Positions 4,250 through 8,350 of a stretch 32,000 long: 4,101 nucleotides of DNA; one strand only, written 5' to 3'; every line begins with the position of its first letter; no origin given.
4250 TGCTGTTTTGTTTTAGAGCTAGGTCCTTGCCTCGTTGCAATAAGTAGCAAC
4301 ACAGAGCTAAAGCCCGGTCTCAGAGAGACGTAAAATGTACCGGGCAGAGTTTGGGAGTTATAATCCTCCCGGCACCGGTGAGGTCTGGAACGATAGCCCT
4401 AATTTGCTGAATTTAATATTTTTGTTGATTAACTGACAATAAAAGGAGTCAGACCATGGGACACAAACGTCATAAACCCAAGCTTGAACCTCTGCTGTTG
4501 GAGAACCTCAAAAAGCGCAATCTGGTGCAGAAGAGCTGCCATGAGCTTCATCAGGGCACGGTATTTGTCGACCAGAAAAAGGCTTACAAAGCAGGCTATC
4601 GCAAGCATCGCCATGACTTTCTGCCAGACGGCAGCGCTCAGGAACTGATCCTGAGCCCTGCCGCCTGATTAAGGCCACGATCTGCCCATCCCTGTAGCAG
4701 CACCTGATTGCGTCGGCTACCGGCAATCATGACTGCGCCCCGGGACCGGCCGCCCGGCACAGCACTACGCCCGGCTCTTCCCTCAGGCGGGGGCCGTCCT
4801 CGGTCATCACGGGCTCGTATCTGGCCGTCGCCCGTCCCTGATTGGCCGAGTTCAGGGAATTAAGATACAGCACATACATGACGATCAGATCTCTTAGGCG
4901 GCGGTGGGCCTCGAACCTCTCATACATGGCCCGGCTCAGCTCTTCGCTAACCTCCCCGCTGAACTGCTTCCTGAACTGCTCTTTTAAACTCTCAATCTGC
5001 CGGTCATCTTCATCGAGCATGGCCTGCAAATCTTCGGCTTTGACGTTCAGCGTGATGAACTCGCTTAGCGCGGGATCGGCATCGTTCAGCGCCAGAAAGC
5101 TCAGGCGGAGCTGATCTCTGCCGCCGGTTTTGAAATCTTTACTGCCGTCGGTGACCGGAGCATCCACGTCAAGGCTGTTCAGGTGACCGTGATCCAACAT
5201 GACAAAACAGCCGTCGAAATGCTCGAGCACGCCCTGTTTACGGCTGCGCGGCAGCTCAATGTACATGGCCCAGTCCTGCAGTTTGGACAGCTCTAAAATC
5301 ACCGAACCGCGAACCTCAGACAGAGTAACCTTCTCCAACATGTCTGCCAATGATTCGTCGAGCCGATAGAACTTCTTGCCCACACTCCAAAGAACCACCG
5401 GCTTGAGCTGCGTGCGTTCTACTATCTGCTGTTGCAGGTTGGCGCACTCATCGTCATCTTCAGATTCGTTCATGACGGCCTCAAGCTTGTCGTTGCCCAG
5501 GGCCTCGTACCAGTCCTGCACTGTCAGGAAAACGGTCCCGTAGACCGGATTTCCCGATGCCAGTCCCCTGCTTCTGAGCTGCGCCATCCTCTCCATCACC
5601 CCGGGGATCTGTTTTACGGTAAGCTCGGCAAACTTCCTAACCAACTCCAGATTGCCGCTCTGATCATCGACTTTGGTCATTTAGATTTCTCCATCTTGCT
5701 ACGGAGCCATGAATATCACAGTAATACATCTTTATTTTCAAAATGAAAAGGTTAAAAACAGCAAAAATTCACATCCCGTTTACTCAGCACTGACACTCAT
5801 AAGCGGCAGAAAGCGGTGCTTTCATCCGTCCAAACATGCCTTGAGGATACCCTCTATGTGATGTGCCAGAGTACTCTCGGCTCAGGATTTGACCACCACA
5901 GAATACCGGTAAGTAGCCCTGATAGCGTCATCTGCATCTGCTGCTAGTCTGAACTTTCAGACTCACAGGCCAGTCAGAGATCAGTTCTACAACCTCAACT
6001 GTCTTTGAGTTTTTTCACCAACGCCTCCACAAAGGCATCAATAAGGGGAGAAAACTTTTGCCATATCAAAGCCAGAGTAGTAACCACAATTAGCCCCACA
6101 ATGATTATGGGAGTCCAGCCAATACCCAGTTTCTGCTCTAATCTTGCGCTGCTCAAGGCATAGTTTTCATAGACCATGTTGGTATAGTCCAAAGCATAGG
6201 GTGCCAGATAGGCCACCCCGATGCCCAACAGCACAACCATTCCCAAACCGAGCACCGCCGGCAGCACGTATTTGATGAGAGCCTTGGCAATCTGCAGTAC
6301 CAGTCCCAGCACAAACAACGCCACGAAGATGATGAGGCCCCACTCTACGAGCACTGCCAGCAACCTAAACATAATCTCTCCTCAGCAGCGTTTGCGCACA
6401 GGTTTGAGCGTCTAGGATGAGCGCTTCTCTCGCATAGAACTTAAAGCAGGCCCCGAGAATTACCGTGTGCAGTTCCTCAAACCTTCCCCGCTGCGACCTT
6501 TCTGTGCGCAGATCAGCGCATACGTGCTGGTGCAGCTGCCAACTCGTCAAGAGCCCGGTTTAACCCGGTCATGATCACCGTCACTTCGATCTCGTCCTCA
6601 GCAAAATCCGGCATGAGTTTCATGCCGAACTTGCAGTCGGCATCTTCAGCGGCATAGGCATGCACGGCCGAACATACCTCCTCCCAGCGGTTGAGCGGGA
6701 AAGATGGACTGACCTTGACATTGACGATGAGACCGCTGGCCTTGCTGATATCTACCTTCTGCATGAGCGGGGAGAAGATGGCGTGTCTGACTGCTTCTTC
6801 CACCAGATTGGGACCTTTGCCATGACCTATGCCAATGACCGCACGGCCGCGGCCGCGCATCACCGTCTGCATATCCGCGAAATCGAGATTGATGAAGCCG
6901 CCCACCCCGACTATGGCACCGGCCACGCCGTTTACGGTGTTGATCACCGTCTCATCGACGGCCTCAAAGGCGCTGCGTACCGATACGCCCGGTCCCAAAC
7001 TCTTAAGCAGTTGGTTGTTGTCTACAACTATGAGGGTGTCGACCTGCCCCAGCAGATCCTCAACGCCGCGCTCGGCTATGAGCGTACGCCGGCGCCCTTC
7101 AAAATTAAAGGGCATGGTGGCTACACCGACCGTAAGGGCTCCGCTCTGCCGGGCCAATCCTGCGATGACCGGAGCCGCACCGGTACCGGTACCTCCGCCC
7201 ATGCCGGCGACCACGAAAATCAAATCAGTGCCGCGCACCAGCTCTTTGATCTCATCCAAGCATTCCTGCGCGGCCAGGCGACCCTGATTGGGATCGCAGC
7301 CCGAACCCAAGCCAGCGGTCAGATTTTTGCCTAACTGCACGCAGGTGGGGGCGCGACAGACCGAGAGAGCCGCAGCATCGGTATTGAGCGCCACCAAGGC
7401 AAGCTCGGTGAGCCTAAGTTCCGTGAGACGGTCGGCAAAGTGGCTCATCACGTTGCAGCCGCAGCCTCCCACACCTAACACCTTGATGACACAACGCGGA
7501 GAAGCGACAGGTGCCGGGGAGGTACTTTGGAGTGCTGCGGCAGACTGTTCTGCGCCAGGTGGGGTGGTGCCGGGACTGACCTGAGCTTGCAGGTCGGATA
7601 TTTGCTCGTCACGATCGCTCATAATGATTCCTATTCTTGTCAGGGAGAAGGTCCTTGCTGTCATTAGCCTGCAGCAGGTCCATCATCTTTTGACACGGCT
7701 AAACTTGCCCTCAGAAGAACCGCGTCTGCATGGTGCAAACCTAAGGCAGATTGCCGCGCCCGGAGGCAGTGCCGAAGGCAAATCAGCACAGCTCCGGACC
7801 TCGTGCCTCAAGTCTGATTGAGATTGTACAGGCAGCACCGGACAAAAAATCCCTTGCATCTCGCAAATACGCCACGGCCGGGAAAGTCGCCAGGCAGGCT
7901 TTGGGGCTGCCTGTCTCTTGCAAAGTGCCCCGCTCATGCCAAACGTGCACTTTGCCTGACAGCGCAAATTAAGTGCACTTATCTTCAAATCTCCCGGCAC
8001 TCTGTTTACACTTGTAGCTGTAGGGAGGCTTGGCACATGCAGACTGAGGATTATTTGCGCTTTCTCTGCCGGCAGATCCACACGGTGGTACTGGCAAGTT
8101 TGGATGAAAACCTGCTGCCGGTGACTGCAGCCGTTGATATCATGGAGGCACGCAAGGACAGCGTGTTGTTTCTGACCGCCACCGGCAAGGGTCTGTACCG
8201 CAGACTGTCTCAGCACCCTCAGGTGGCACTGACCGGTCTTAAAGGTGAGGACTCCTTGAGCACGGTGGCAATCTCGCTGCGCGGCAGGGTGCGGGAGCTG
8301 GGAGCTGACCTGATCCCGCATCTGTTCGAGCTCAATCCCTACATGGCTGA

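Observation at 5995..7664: A stand-alone FtsZ-family gene lacks the C-terminal tail, lies outside a dcw context and is followed by a small polytopic membrane protein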

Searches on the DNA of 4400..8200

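Call 88: search_rna_families(source=window, start=4400, end=8200, threshold=evalue, max_evalue=0.1)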
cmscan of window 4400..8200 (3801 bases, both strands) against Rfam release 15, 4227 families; matches with E-value up to 0.1: 1.
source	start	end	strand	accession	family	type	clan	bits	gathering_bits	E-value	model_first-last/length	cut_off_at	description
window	5681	5744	+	RF02350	psRNA6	Gene; sRNA;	-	17.2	60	0.081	1-333/333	no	Nitrosomonas sRNA psRNA6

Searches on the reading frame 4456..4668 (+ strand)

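Call 24: search_protein_families(library=phrogs, proteins=[window:4456-4668:+], max_evalue=0.01)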
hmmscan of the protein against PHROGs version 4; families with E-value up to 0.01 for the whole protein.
window:4456-4668:+ (70 aa): 1 family
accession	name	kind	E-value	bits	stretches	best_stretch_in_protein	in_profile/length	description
phrog_1359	-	unknown function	0.0046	18.4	1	21-53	2-32/39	-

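Call 25: search_protein_families(library=padloc, proteins=[window:4456-4668:+], max_evalue=0.01)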
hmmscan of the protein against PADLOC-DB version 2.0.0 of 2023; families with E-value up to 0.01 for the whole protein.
window:4456-4668:+ (70 aa): 0 families

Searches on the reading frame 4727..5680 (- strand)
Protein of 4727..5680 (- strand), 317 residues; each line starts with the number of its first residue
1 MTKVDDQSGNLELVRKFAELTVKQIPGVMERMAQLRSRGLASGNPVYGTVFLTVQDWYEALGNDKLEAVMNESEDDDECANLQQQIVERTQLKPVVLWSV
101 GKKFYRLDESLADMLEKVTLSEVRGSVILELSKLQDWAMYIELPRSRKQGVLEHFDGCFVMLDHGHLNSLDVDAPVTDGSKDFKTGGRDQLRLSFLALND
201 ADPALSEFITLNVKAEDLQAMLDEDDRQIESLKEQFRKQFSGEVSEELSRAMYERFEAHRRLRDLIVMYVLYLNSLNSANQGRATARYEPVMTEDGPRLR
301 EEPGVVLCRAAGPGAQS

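Call 4: search_protein_families(library=pfam, proteins=[window:4727-5680:-], max_evalue=0.01)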
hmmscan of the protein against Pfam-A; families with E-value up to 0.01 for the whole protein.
window:4727-5680:- (317 aa): 0 families

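Call 5: search_protein_families(library=ncbifam, proteins=[window:4727-5680:-], max_evalue=0.01)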
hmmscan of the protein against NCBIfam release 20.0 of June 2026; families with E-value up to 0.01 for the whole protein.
window:4727-5680:- (317 aa): 0 families

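Call 24: search_protein_families(library=phrogs, proteins=[window:4727-5680:-], max_evalue=0.01)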
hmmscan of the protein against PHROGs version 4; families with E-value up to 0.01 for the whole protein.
window:4727-5680:- (317 aa): 1 family
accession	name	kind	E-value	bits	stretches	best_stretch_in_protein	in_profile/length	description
phrog_6160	-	unknown function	4.1e-07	30.7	1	69-285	54-233/322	-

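Call 25: search_protein_families(library=padloc, proteins=[window:4727-5680:-], max_evalue=0.01)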
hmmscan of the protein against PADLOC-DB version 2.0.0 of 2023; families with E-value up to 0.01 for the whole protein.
window:4727-5680:- (317 aa): 0 families

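Call 44: search_protein_families(library=pfam, proteins=[window:4727-5680:-], max_evalue=1)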
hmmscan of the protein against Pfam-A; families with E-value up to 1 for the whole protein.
window:4727-5680:- (317 aa): 1 family
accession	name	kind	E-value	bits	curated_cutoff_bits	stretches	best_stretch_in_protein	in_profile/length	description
PF23421.1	DUF7109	-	0.085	13.4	27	1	208-257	71-122/151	Family of unknown function (DUF7109)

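Call 63: find_related_loci(query=window:4727-5680:-, collection=viral_contigs, flank=8000)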
Query window:4727-5680:- (317 aa) in viral_contigs; peptide patterns used: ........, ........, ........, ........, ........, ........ (x = any residue, [..] = any of these).
2 stretches matched a pattern, but none encodes a relative of the query by tblastn (E <= 1e-3).

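Call 64: search_dna_similar(query=window:4727-5680:-, collection=plasmids, mode=protein, max_rows=12, max_evalue=0.001)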
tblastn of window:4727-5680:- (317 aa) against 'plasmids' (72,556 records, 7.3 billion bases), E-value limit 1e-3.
No match.

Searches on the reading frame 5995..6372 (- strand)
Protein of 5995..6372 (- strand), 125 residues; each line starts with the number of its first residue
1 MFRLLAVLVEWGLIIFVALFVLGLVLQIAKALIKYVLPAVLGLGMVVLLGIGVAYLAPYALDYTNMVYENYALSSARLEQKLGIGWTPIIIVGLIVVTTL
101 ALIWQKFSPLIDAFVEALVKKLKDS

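Call 4: search_protein_families(library=pfam, proteins=[window:5995-6372:-], max_evalue=0.01)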
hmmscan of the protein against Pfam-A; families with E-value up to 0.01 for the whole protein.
window:5995-6372:- (125 aa): 0 families

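Call 5: search_protein_families(library=ncbifam, proteins=[window:5995-6372:-], max_evalue=0.01)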
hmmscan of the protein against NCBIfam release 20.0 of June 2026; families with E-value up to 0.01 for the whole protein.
window:5995-6372:- (125 aa): 0 families

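Call 12: list_cluster_members(proteins=[P0001, P0008, P0021, P0018, P0014, P0033, P0036, P0019, P0022, window:5995-6372:-])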
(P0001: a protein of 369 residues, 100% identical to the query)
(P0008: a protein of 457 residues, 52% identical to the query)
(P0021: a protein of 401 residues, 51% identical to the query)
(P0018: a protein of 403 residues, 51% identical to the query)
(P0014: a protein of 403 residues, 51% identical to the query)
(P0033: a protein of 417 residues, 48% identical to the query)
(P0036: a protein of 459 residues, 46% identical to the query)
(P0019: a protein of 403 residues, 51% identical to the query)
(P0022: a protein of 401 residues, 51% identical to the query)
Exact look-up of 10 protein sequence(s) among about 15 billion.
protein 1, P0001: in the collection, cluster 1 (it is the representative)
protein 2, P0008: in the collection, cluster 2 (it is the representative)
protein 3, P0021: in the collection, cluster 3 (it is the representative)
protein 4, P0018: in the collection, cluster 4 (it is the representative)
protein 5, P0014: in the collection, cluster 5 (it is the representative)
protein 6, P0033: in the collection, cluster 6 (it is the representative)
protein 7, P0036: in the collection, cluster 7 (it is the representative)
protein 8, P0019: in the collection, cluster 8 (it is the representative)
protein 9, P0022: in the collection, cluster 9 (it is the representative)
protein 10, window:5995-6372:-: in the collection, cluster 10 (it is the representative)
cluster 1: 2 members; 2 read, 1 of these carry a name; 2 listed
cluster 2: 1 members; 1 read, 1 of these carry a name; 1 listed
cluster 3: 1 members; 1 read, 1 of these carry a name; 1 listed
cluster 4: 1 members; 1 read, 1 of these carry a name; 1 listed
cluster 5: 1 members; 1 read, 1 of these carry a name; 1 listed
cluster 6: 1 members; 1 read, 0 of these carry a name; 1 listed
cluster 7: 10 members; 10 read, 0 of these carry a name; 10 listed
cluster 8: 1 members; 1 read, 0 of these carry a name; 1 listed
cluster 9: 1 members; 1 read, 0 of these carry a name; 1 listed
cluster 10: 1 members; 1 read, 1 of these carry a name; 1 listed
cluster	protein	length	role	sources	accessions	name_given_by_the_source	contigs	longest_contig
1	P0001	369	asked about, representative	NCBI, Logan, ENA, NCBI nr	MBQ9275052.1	MAG: cell division protein FtsZ [Succinivibrio sp.] | cell division protein FtsZ [Succinivibrio sp.]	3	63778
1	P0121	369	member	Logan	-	-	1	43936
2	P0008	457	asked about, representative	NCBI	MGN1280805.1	MAG: cell division protein FtsZ [Succinivibrio sp.]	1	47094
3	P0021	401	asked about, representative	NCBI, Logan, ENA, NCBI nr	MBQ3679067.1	MAG: cell division protein FtsZ [Succinivibrio sp.] | cell division protein FtsZ [Succinivibrio sp.]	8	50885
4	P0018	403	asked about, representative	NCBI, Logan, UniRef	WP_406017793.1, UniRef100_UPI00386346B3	cell division protein FtsZ [Succinivibrio sp.] | cell division protein FtsZ n=1 Tax=Succinivibrio sp. TaxID=2053619 RepID=UPI00386346B3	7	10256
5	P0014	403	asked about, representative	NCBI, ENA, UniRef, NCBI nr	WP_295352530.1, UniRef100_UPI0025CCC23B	cell division protein FtsZ [uncultured Succinivibrio sp.] | cell division protein FtsZ n=1 Tax=uncultured Succinivibrio sp. TaxID=540749 ...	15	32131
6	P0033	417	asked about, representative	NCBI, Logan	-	-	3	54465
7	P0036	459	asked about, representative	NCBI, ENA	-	-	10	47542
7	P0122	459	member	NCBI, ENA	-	-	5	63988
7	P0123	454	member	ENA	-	-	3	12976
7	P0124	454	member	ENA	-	-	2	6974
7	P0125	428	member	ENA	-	-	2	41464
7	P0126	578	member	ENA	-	-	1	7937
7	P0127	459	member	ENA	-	-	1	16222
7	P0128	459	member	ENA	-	-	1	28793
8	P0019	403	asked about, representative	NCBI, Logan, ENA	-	-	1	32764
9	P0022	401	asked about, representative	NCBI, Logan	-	-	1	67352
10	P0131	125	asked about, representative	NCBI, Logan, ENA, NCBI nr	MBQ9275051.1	MAG: hypothetical protein IJ228_09565 [Succinivibrio sp.] | hypothetical protein [Succinivibrio sp.]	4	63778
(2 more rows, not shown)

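Call 24: search_protein_families(library=phrogs, proteins=[window:5995-6372:-], max_evalue=0.01)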
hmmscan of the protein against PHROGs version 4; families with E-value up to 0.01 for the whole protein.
window:5995-6372:- (125 aa): 0 families

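Call 25: search_protein_families(library=padloc, proteins=[window:5995-6372:-], max_evalue=0.01)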
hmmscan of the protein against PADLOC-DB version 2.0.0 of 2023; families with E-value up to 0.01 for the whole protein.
window:5995-6372:- (125 aa): 0 families

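Call 26: find_homologous_proteins(query=window:5995-6372:-, max_evalue=0.001)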
Query window:5995-6372:- (125 aa): 1 proteins with E <= 0.001 among 87 candidates.
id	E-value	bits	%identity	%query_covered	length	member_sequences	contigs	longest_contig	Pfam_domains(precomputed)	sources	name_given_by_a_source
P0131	2.4e-68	246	100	100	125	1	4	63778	-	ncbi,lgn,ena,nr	ncbi:MAG: hypothetical protein IJ228_09565 [Succinivibrio sp.]|nr:hypothetical protein [Succinivibri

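Call 37: search_protein_representatives(protein=window:5995-6372:-)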
Query: 125 residues. Proteins with E-value up to 0.001 (for the whole library): 3; up to 1e-10: 1; up to 1e-30: 1. The best 3 are listed.
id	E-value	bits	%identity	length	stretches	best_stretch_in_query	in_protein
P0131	7.6e-69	245.6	100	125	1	1-125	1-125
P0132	9.4e-07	45.3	33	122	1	2-123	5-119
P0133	5.2e-04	36.4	24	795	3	50-102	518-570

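Call 39: find_encoding_contigs(protein=P0132, flank=8000, max_places=5)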
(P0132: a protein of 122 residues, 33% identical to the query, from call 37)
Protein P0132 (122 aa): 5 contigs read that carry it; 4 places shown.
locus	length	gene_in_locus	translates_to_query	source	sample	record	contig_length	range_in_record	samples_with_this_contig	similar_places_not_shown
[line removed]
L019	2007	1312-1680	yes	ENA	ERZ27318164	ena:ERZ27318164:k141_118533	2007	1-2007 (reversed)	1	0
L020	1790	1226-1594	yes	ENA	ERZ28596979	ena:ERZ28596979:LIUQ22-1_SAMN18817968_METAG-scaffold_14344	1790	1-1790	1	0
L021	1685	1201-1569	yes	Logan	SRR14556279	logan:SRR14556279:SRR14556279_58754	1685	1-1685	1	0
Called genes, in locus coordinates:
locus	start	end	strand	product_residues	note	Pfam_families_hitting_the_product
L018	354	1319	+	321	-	-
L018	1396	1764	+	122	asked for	-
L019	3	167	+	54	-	?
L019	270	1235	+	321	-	-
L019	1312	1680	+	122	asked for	-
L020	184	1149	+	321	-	-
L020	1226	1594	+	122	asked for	-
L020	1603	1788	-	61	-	?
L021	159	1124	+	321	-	-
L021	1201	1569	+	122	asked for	-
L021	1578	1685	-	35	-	?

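Call 44: search_protein_families(library=pfam, proteins=[L018:354-1316:+, P0132], max_evalue=1)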
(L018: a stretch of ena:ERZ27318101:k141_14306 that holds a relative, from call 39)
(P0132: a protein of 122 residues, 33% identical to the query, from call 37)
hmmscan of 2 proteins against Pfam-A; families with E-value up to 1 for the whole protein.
L018:354-1316:+ (321 aa): 0 families

P0132 (122 aa): 1 family
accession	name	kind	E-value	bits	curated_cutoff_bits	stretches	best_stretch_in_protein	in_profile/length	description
PF04911.17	ATP-synt_J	-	0.058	13.4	24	0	30-50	5-25/51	ATP synthase j chain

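Call 80: predict_structure(protein=window:5995-6372:-)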
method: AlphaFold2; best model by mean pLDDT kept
length: 125 residues; sequences in the alignment: 1
mean_pLDDT: 81.5   pTM: 0.38
mean pLDDT of the five models: 81.5, 81.1, 78.1, 78.0, 70.4
residues with pLDDT >= 90: 33; 70-90: 73; 50-70: 19; < 50: 0
segments of 3 or more residues with pLDDT < 50: none
pLDDT, mean of each block of 10 residues (from residue 1): 91 96 92 84 89 87 74 57 65 83 79 83 77
secondary structure, 60 per line:
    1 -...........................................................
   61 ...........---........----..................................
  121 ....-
elements in order: H2-71 H75-82 H87-124

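Call 90: search_protein_families(library=padloc, proteins=[L018:354-1316:+, P0132, window:5995-6372:-], max_evalue=1)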
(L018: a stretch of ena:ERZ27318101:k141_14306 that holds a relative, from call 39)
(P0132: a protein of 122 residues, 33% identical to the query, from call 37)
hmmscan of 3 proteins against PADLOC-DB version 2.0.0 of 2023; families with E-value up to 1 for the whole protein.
L018:354-1316:+ (321 aa): 0 families

P0132 (122 aa): 0 families

window:5995-6372:- (125 aa): 0 families

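Call 91: search_protein_families(library=phrogs, proteins=[L018:354-1316:+, P0132], max_evalue=0.1)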
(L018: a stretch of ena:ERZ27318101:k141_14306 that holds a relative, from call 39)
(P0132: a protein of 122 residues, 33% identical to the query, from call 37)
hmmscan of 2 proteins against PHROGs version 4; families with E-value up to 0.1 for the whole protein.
L018:354-1316:+ (321 aa): 0 families

P0132 (122 aa): 0 families
